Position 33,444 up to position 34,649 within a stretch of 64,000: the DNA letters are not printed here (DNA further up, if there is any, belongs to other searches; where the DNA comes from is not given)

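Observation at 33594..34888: His/Tyr/Cys-tailed 128-aa protein translationally coupled to an orphan radical SAM enzyme inside an NAD salvage operon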

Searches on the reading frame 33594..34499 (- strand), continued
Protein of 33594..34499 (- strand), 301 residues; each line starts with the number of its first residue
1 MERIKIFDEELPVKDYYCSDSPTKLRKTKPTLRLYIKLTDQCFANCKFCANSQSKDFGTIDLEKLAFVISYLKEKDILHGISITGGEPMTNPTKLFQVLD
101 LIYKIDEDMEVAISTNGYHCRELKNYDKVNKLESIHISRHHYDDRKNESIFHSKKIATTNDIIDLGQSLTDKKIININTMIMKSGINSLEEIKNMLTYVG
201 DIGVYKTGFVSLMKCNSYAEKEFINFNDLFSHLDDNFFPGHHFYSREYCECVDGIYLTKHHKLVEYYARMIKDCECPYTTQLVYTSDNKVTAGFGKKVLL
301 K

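Call 23: search_protein_families(library=ncbifam, proteins=[P0197, P0199, P0201, P0207, P0208, P0217, P0223, P0226, P0242, P0298], max_evalue=1e-10)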
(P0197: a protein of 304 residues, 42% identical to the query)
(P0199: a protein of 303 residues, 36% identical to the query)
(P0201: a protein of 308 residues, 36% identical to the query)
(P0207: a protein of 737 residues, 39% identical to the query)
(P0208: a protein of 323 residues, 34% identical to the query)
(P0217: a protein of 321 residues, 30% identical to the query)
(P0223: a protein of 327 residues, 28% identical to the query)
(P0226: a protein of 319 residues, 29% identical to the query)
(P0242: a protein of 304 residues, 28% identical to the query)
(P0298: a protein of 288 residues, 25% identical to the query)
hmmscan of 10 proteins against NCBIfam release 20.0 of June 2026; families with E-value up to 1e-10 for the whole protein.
P0197 (304 aa): 5 families
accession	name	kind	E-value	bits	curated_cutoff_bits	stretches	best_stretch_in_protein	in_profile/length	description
TIGR02666.1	moaA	equivalog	2.9e-17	62.6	284.05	1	39-241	12-220/336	GTP 3',8-cyclase MoaA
TIGR02668.1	moaA_archaeal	equivalog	1.7e-15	56.8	325.25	1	39-296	12-264/303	GTP 3',8-cyclase MoaA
NF001199.0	PRK00164.2-1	equivalog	2.2e-13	50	231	1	38-294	13-264/308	GTP 3',8-cyclase MoaA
TIGR03977.1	rSAM_pair_HxsC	equivalog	4.3e-13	48.8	267.9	1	42-136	30-122/292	His-Xaa-Ser system radical SAM maturase HxsC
TIGR04317.1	W_rSAM_matur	equivalog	1.6e-12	47.3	380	1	38-228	5-196/349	tungsten cofactor oxidoreductase radical SAM maturase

P0199 (303 aa): 6 families
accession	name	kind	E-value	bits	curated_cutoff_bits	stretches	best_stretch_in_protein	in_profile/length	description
TIGR02666.1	moaA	equivalog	9.1e-17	61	284.05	1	35-231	13-215/336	GTP 3',8-cyclase MoaA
TIGR03977.1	rSAM_pair_HxsC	equivalog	1.8e-15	56.6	267.9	1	38-230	31-223/292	His-Xaa-Ser system radical SAM maturase HxsC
TIGR04317.1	W_rSAM_matur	equivalog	8.5e-15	54.7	380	1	33-237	5-210/349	tungsten cofactor oxidoreductase radical SAM maturase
NF038283.1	viperin_w_prok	equivalog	6.9e-14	51.7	180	1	38-210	8-187/281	viperin family antiviral radical SAM protein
TIGR02495.1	NrdG2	equivalog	6e-13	48.6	131.15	1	40-202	24-184/193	anaerobic ribonucleoside-triphosphate reductase activating protein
TIGR02493.1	PFLA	equivalog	2.6e-11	43.4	231.75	1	25-224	10-207/235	pyruvate formate-lyase-activating protein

P0201 (308 aa): 0 families

P0207 (737 aa): 18 families
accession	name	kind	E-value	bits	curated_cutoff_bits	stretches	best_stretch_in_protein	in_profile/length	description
NF006067.1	PRK08208.1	equivalog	8.9e-47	160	380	1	40-421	31-418/427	STM4012 family radical SAM protein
TIGR03994.1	rSAM_HemZ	equivalog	1.2e-40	139.9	321.4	1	38-296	75-324/401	coproporphyrinogen dehydrogenase HemZ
TIGR00539.1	hemN_rel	equivalog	5.3e-39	134.3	205.4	1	46-244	2-195/361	radical SAM family heme chaperone HemW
TIGR00538.1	hemN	equivalog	8.6e-39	133.6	324.95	1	14-251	14-251/454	oxygen-independent coproporphyrinogen III oxidase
TIGR04107.1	rSAM_HutW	equivalog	2.3e-32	112.4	400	1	44-406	39-403/419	heme anaerobic degradation radical SAM methyltransferase ChuW/HutW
NF006060.0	PRK08207.1-3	equivalog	4e-27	95.1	653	1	42-246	147-352/477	coproporphyrinogen III oxidase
NF006064.0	PRK08207.2-2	equivalog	4.5e-27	95.2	504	1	32-250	133-350/465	coproporphyrinogen III oxidase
NF006063.0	PRK08207.2-1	equivalog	2.6e-26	92.3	1074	1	44-299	192-439/518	coproporphyrinogen III oxidase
NF006385.0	PRK08629.1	equivalog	1.7e-24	86.4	355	1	47-439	55-436/439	coproporphyrinogen III oxidase family protein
NF004567.0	PRK05904.1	equivalog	1e-23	84.1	355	1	47-245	9-202/353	coproporphyrinogen III oxidase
NF006062.0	PRK08207.1-5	equivalog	6.8e-21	74.6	1007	1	44-245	148-350/476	coproporphyrinogen III oxidase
NF006061.0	PRK08207.1-4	equivalog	5.3e-20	71.7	702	1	37-251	166-382/501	coproporphyrinogen III oxidase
NF006059.0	PRK08207.1-1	equivalog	3.6e-18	65.6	1012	1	41-251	168-379/496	coproporphyrinogen III oxidase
NF005133.0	PRK06582.1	equivalog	1e-17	64.3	597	1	42-242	9-203/390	coproporphyrinogen III oxidase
TIGR02666.1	moaA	equivalog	6.8e-17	61.4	284.05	1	472-728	11-275/336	GTP 3',8-cyclase MoaA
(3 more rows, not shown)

P0208 (323 aa): 0 families

P0217 (321 aa): 1 family
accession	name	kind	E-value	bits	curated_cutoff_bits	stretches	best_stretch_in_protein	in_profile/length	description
TIGR02666.1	moaA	equivalog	2.4e-11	43.2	284.05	1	41-244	6-211/336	GTP 3',8-cyclase MoaA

P0223 (327 aa): 0 families

P0226 (319 aa): 2 families
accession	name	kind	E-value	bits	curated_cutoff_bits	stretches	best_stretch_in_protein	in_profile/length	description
TIGR02668.1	moaA_archaeal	equivalog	3.9e-13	49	325.25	1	36-239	12-212/303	GTP 3',8-cyclase MoaA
TIGR02666.1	moaA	equivalog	5.3e-12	45.3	284.05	1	36-232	12-208/336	GTP 3',8-cyclase MoaA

P0242 (304 aa): 1 family
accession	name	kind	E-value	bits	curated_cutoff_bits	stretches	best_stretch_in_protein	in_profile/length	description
TIGR03977.1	rSAM_pair_HxsC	equivalog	1.9e-13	50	267.9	1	37-122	28-113/292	His-Xaa-Ser system radical SAM maturase HxsC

P0298 (288 aa): 1 family
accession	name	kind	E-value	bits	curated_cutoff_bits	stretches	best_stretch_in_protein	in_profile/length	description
NF038283.1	viperin_w_prok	equivalog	2.8e-12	46.4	180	1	28-207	4-194/281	viperin family antiviral radical SAM protein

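Call 24: fold_search(model_id=the predicted structure, library=pdb)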
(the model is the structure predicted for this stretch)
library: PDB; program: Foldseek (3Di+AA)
matches with E <= 10: 1220; with E <= 0.001: 87
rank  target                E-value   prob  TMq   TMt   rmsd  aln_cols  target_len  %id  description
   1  2fb2_B                5.7e-10  1.00  0.66  0.61   4.7       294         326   20  Structure of the MoaA Arg17/266/268/Ala triple mutant (released 2006-05-09)
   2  2fb2_A                2.9e-09  1.00  0.58  0.54   5.5       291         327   21  Structure of the MoaA Arg17/266/268/Ala triple mutant (released 2006-05-09)
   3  1tv7_B                4.1e-09  1.00  0.58  0.54   5.3       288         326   21  Structure of the S-adenosylmethionine dependent Enzyme MoaA (released 2004-08-31)
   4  1tv7_A                5.9e-09  1.00  0.65  0.61   4.7       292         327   20  Structure of the S-adenosylmethionine dependent Enzyme MoaA (released 2004-08-31)
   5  6q2p_B                1.3e-07  1.00  0.57  0.59   4.8       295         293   18  Crystal structure of mouse viperin bound to cytidine triphosphate and S-adenosylhomocysteine (released 2020-01-22)
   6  8ai4_A                1.7e-07  1.00  0.48  0.46   8.0       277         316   16  Crystal structure of radical SAM epimerase EpeE C223A mutant from Bacillus subtilis with [4Fe-4S] clusters, S-adenosyl (released 2024-01-10)
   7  9dfn                  1.8e-07  1.00  0.60  0.64   4.5       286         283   16  X-ray crystal structure of the second viperin-like enzyme from Trichoderma virens with bound CTP and SAM (released 2025-02-19)
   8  8ai6_A                2.0e-07  1.00  0.47  0.44   5.9       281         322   13  Crystal structure of radical SAM epimerase EpeE D210A mutant from Bacillus subtilis with [4Fe-4S] clusters, S-adenosyl (released 2024-01-10)
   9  8ai3_B                2.4e-07  1.00  0.48  0.45   8.5       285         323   14  Crystal structure of radical SAM epimerase EpeE C223A mutant from Bacillus subtilis with [4Fe-4S] clusters and S-adeno (released 2024-01-10)
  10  7tom                  3.1e-07  1.00  0.54  0.35   7.6       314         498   13  X-ray crystal structure of glycerol dibiphytanyl glycerol tetraether - macrocyclic archaeol synthase (GDGT-MAS) from Met (released 2022-08-31)
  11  8ai6_B                3.7e-07  1.00  0.48  0.45   5.5       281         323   14  Crystal structure of radical SAM epimerase EpeE D210A mutant from Bacillus subtilis with [4Fe-4S] clusters, S-adenosyl (released 2024-01-10)
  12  8ai1_A                3.7e-07  1.00  0.47  0.45   6.1       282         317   14  Crystal structure of radical SAM epimerase EpeE from Bacillus subtilis with [4Fe-4S] clusters and S-adenosyl-L-homocys (released 2024-01-10)
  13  8ai2_B                4.2e-07  1.00  0.47  0.45   8.0       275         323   16  Crystal structure of radical SAM epimerase EpeE from Bacillus subtilis with [4Fe-4S] clusters, S-adenosyl-L-homocystei (released 2024-01-10)
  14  6q2p_A                4.4e-07  1.00  0.56  0.57   5.0       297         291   18  Crystal structure of mouse viperin bound to cytidine triphosphate and S-adenosylhomocysteine (released 2020-01-22)
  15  8ai3_A                4.4e-07  1.00  0.48  0.45   7.7       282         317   16  Crystal structure of radical SAM epimerase EpeE C223A mutant from Bacillus subtilis with [4Fe-4S] clusters and S-adeno (released 2024-01-10)
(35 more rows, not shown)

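Call 31: find_related_loci(query=A5, collection=metagenome_contigs, flank=5000)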
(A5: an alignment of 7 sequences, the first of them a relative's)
Query A5 (304 aa) in metagenome_contigs; peptide patterns used: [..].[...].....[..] (x = any residue, [..] = any of these).
157 stretches matched a pattern; 81 encode a relative of the query (tblastn E <= 1e-3); the best 80 are kept; 80 distinct loci.
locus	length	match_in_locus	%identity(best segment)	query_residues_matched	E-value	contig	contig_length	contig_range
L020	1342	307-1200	47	6-303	2e-100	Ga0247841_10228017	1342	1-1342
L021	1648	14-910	48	6-303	8e-99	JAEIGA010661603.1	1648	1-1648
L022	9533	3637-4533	46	7-304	4e-91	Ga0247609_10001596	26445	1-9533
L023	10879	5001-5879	46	7-298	7e-91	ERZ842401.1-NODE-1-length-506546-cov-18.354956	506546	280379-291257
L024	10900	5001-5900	48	6-304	3e-90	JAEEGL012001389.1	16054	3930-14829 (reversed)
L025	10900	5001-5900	48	6-304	3e-90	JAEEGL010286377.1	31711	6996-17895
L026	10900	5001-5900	50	6-304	3e-90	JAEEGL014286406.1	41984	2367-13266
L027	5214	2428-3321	48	6-303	4e-90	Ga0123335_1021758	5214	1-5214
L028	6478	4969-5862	48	6-303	4e-90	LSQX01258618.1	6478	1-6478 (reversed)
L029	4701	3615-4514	47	6-304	5e-89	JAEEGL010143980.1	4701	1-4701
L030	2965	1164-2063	47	6-304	5e-91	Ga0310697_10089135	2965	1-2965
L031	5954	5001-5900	47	6-304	2e-89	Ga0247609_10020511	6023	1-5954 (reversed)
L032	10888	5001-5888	47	6-300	1e-88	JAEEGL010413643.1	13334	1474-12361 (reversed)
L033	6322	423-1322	46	6-304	3e-88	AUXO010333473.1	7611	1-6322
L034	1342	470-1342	49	6-295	2e-94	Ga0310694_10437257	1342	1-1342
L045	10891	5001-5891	44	9-304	6e-83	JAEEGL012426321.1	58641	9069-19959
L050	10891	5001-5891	41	9-304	5e-73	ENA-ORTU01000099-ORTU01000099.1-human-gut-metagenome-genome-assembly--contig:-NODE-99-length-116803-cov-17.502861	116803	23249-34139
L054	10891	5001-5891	41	9-304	5e-73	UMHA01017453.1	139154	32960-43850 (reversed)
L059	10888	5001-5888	37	7-298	1e-65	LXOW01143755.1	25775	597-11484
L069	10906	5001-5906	38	1-299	2e-62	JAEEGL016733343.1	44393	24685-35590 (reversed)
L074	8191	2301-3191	34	7-299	1e-59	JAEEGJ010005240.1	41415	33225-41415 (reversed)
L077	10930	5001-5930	35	5-299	3e-59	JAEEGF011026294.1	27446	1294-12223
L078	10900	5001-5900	33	7-303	2e-60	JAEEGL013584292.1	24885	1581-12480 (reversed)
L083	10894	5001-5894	44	6-303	7e-80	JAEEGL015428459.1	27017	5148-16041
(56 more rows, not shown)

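Call 35: search_protein_families(library=pfam, proteins=[L059:4013-4987:+, L059:5922-7214:+, L069:4046-4999:+, L069:5941-7179:+, L074:1248-2252:+, L027:1141-2424:+, L027:3331-4311:+, L083:3701-4996:+, L045:5980-7509:+, L078:5866-7182:+], max_evalue=0.01)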
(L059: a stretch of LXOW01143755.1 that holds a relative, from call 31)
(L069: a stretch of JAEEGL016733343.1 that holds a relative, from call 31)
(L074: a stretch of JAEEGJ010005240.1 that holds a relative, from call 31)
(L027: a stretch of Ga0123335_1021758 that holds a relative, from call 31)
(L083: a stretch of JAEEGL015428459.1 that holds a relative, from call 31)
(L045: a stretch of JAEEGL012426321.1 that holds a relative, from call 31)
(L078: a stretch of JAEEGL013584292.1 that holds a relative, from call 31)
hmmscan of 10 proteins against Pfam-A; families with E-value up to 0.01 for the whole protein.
L059:4013-4987:+ (324 aa): 1 family
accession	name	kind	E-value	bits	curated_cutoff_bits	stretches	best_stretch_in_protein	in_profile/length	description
PF13306.12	LRR_5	-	1.8e-12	47.7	27.7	1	38-102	46-108/127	BspA type Leucine rich repeat region (6 copies)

L059:5922-7214:+ (430 aa): 3 families
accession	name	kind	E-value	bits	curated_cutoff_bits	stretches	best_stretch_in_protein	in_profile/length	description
PF13203.12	DUF2201_N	-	2.4e-26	93.4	23.2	1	15-106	11-102/271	Putative metallopeptidase domain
PF09967.15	DUF2201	-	5.2e-10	39.9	26.4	1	300-391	4-91/123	VWA-like domain (DUF2201)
PF10263.15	SprT-like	-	0.0013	19.1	25.6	1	47-85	44-86/108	SprT-like family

L069:4046-4999:+ (317 aa): 1 family
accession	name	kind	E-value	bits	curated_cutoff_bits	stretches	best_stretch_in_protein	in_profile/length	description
PF13306.12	LRR_5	-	7.1e-13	49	27.7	1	40-103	3-65/127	BspA type Leucine rich repeat region (6 copies)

L069:5941-7179:+ (412 aa): 2 families
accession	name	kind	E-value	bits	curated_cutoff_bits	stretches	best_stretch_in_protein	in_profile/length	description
PF13203.12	DUF2201_N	-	4.6e-28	99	23.2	1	6-268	5-268/271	Putative metallopeptidase domain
PF09967.15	DUF2201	-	2.2e-09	37.9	26.4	1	283-374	4-91/123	VWA-like domain (DUF2201)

L074:1248-2252:+ (334 aa): 1 family
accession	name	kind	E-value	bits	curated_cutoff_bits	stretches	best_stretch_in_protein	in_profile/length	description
PF13306.12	LRR_5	-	1.7e-05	25.1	27.7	1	51-110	47-105/127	BspA type Leucine rich repeat region (6 copies)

L027:1141-2424:+ (427 aa): 1 family
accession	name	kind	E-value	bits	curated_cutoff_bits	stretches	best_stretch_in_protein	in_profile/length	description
PF04055.27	Radical_SAM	-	3.2e-18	66.9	29.5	1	46-219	1-164/166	Radical SAM superfamily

L027:3331-4311:+ (326 aa): 1 family
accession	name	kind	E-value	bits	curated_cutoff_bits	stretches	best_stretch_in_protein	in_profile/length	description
PF25229.1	Salactin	-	0.01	15.4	27.1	0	168-236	250-318/335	Salactin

L083:3701-4996:+ (431 aa): 1 family
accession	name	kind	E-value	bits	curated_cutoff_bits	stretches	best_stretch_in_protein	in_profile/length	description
PF04055.27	Radical_SAM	-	1e-19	71.7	29.5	1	53-225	1-164/166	Radical SAM superfamily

L045:5980-7509:+ (509 aa): 1 family
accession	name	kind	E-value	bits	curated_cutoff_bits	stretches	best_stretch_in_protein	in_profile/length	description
PF00221.24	Lyase_aromatic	-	1.2e-184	614.8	27.3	1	13-469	2-466/466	Aromatic amino acid lyase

L078:5866-7182:+ (438 aa): 3 families
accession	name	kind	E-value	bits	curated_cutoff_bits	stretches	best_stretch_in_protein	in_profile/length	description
PF13203.12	DUF2201_N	-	1.2e-32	114.1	23.2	1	49-298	11-269/271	Putative metallopeptidase domain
PF09967.15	DUF2201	-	1.4e-12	48.2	26.4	1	312-422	4-108/123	VWA-like domain (DUF2201)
PF00092.34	VWA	-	0.0068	17.1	23.8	0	308-420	1-135/174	von Willebrand factor type A domain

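Call 36: search_protein_families(library=ncbifam, proteins=[L059:4013-4987:+, L059:5922-7214:+, L069:4046-4999:+, L074:1248-2252:+, L027:1141-2424:+, L027:3331-4311:+, L083:3701-4996:+, L077:6215-7243:+], max_evalue=0.01)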
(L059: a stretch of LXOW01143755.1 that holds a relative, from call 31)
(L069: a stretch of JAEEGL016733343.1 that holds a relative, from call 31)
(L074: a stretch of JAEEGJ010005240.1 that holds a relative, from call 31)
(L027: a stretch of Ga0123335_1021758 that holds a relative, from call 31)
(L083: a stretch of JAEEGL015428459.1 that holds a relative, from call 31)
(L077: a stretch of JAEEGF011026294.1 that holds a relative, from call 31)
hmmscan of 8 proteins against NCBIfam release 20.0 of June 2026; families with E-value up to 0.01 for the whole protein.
L059:4013-4987:+ (324 aa): 1 family
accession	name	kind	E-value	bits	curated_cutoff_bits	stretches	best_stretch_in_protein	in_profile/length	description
NF047961.1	adhesin_HupY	equivalog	0.0033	15.5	1250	1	39-92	176-229/978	leucine-rich repeat adhesin HupY/LrrG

L059:5922-7214:+ (430 aa): 0 families

L069:4046-4999:+ (317 aa): 1 family
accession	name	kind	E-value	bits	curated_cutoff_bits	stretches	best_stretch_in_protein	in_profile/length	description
NF047961.1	adhesin_HupY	equivalog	5.3e-06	24.8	1250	1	37-93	176-231/978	leucine-rich repeat adhesin HupY/LrrG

L074:1248-2252:+ (334 aa): 1 family
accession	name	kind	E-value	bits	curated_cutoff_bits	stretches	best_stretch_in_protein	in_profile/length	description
NF047961.1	adhesin_HupY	equivalog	0.0053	14.8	1250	1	51-113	556-617/978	leucine-rich repeat adhesin HupY/LrrG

L027:1141-2424:+ (427 aa): 21 families
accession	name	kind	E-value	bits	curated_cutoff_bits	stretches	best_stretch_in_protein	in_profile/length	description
NF006067.1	PRK08208.1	equivalog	7.7e-47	160.2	380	1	37-421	30-421/427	STM4012 family radical SAM protein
TIGR00538.1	hemN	equivalog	8.7e-39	133.6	324.95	1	15-243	17-251/454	oxygen-independent coproporphyrinogen III oxidase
TIGR00539.1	hemN_rel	equivalog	1.1e-38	133.3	205.4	1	44-235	2-190/361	radical SAM family heme chaperone HemW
TIGR04107.1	rSAM_HutW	equivalog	1.7e-36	126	400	1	17-236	15-232/419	heme anaerobic degradation radical SAM methyltransferase ChuW/HutW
TIGR03994.1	rSAM_HemZ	equivalog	3.7e-34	118.5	321.4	1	34-234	76-276/401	coproporphyrinogen dehydrogenase HemZ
NF004567.0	PRK05904.1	equivalog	5.7e-29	101.4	355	1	43-267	7-229/353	coproporphyrinogen III oxidase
NF006385.0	PRK08629.1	equivalog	1.4e-27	96.6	355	1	28-239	38-241/439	coproporphyrinogen III oxidase family protein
NF006060.0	PRK08207.1-3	equivalog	4.2e-27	95.1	653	1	22-235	129-345/477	coproporphyrinogen III oxidase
NF006064.0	PRK08207.2-2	equivalog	2e-26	93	504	1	31-259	134-364/465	coproporphyrinogen III oxidase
NF006063.0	PRK08207.2-1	equivalog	3e-22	78.9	1074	1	38-294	188-440/518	coproporphyrinogen III oxidase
NF006061.0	PRK08207.1-4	equivalog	1.9e-20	73.2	702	1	36-236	167-370/501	coproporphyrinogen III oxidase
NF006062.0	PRK08207.1-5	equivalog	4.4e-20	72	1007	1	38-318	144-417/476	coproporphyrinogen III oxidase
NF006066.0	PRK08207.2-5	equivalog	3e-19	69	1117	1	39-234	187-384/518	coproporphyrinogen III oxidase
NF005133.0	PRK06582.1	equivalog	8.8e-19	67.8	597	1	40-234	9-199/390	coproporphyrinogen III oxidase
NF006059.0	PRK08207.1-1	equivalog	2.1e-15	56.4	1012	1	36-245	165-377/496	coproporphyrinogen III oxidase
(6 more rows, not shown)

L027:3331-4311:+ (326 aa): 0 families

L083:3701-4996:+ (431 aa): 25 families
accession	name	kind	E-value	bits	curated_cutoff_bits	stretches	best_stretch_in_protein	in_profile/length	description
NF006067.1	PRK08208.1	equivalog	8.6e-49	166.6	380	1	46-426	32-421/427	STM4012 family radical SAM protein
TIGR00539.1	hemN_rel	equivalog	7.1e-39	133.9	205.4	1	51-241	2-190/361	radical SAM family heme chaperone HemW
TIGR00538.1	hemN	equivalog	3.3e-37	128.4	324.95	1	12-242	6-242/454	oxygen-independent coproporphyrinogen III oxidase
TIGR04107.1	rSAM_HutW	equivalog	7e-37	127.3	400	1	26-242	16-232/419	heme anaerobic degradation radical SAM methyltransferase ChuW/HutW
TIGR03994.1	rSAM_HemZ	equivalog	9.5e-37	127.1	321.4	1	47-243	82-279/401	coproporphyrinogen dehydrogenase HemZ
NF004567.0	PRK05904.1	equivalog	2.1e-32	112.7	355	1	49-395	6-337/353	coproporphyrinogen III oxidase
NF006385.0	PRK08629.1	equivalog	1.9e-30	106.1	355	1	44-409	47-403/439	coproporphyrinogen III oxidase family protein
NF006060.0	PRK08207.1-3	equivalog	3.8e-26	91.9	653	1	38-322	137-417/477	coproporphyrinogen III oxidase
NF006064.0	PRK08207.2-2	equivalog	5.1e-25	88.4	504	1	38-244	134-342/465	coproporphyrinogen III oxidase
NF006063.0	PRK08207.2-1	equivalog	8.5e-21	74.1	1074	1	45-302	188-443/518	coproporphyrinogen III oxidase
NF006061.0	PRK08207.1-4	equivalog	1.5e-20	73.5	702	1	47-243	171-371/501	coproporphyrinogen III oxidase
NF006062.0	PRK08207.1-5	equivalog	1.9e-19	69.9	1007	1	7-323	110-417/476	coproporphyrinogen III oxidase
NF006066.0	PRK08207.2-5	equivalog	3.4e-17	62.2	1117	1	49-240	190-384/518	coproporphyrinogen III oxidase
NF006065.0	PRK08207.2-4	equivalog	2.4e-15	56.5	922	1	46-241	165-367/484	coproporphyrinogen III oxidase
NF005133.0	PRK06582.1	equivalog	3.3e-15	56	597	1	46-252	8-211/390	coproporphyrinogen III oxidase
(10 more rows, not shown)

L077:6215-7243:+ (342 aa): 1 family
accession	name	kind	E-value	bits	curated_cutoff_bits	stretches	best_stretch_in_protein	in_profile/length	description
NF047961.1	adhesin_HupY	equivalog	2.2e-05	22.7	1250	1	36-102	190-250/978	leucine-rich repeat adhesin HupY/LrrG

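Call 40: search_protein_families(library=padloc, proteins=[window:33594-34499:-, L069:3766-4044:+, L069:4046-4999:+, L069:4968-5924:+, L069:5941-7179:+, L069:7245-8372:+, L027:1141-2424:+, L027:3331-4311:+], max_evalue=0.001)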
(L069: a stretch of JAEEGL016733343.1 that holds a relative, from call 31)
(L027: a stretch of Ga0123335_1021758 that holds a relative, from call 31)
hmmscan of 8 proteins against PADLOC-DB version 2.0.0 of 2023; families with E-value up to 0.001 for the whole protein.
window:33594-34499:- (301 aa): 2 families
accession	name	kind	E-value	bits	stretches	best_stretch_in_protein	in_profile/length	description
PDLC02904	pVip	-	3.2e-12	44.5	1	37-199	8-165/262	Viperins associated with kinases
PDLC02903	pVip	-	7.9e-12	43.2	1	36-196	4-158/257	Viperins not associated with kinases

L069:3766-4044:+ (92 aa): 0 families

L069:4046-4999:+ (317 aa): 0 families

L069:4968-5924:+ (318 aa): 2 families
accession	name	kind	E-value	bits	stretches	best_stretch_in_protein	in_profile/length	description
PDLC02903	pVip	-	4.4e-07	27.6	1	58-167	9-110/257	Viperins not associated with kinases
PDLC02904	pVip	-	2.6e-06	25.2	1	58-168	12-118/262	Viperins associated with kinases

L069:5941-7179:+ (412 aa): 0 families

L069:7245-8372:+ (375 aa): 3 families
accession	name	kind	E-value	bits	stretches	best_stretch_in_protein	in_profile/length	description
PDLC04792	PDC-S01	-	2e-06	24.7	1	4-105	4-102/452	-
PDLC04788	PDC-S01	-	7.3e-05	19.9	1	25-108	25-103/448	-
PDLC03838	DolB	-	0.00046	17.6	1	22-112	169-252/375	-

L027:1141-2424:+ (427 aa): 1 family
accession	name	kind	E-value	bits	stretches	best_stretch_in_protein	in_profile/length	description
PDLC04689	PDC-M51A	-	1.5e-05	22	1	52-222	193-350/420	-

L027:3331-4311:+ (326 aa): 0 families
